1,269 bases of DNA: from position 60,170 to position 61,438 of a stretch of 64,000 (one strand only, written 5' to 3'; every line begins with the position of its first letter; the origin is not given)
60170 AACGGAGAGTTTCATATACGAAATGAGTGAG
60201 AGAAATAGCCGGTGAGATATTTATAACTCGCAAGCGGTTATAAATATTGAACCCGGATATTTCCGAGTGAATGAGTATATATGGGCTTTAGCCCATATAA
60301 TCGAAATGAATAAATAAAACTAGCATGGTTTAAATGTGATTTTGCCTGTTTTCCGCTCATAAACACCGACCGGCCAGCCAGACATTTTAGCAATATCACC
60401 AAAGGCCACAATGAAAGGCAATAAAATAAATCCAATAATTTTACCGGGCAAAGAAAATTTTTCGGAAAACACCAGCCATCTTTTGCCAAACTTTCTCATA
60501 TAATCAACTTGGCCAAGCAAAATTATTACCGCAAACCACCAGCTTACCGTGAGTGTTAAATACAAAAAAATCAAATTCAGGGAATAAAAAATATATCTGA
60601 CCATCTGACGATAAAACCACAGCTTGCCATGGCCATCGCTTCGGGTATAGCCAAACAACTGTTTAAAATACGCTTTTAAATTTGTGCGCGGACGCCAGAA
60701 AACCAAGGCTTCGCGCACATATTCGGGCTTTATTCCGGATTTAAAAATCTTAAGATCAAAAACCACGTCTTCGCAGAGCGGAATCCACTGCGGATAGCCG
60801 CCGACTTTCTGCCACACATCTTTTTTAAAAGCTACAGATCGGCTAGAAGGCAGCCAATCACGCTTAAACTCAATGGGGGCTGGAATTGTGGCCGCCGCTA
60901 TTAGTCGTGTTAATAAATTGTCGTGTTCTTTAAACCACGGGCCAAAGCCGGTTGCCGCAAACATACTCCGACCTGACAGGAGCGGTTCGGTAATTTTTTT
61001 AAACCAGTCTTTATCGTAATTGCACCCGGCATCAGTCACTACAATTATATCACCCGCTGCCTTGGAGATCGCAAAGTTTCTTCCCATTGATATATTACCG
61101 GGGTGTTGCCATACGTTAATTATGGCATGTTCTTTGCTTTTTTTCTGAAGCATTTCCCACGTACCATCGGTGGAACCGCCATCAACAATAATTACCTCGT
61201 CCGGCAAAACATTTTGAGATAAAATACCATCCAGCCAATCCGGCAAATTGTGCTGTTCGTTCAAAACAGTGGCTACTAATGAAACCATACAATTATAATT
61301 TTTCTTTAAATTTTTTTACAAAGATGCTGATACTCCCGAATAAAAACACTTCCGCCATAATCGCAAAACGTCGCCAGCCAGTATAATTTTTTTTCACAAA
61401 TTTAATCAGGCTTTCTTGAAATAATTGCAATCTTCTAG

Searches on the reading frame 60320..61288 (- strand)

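Call 59: search_protein_families(library=pfam, proteins=[window:60320-61288:-], max_evalue=0.00001)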
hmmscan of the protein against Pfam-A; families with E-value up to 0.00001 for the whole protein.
window:60320-61288:- (322 aa): 2 families
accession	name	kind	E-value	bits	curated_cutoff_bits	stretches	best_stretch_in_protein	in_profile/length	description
PF00535.33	Glycos_transf_2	-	3.1e-19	70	23.3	1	3-107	1-107/168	Glycosyl transferase family 2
PF13641.12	Glyco_tranf_2_3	-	6.9e-08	33.2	27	1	3-211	4-224/230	Glycosyltransferase like family 2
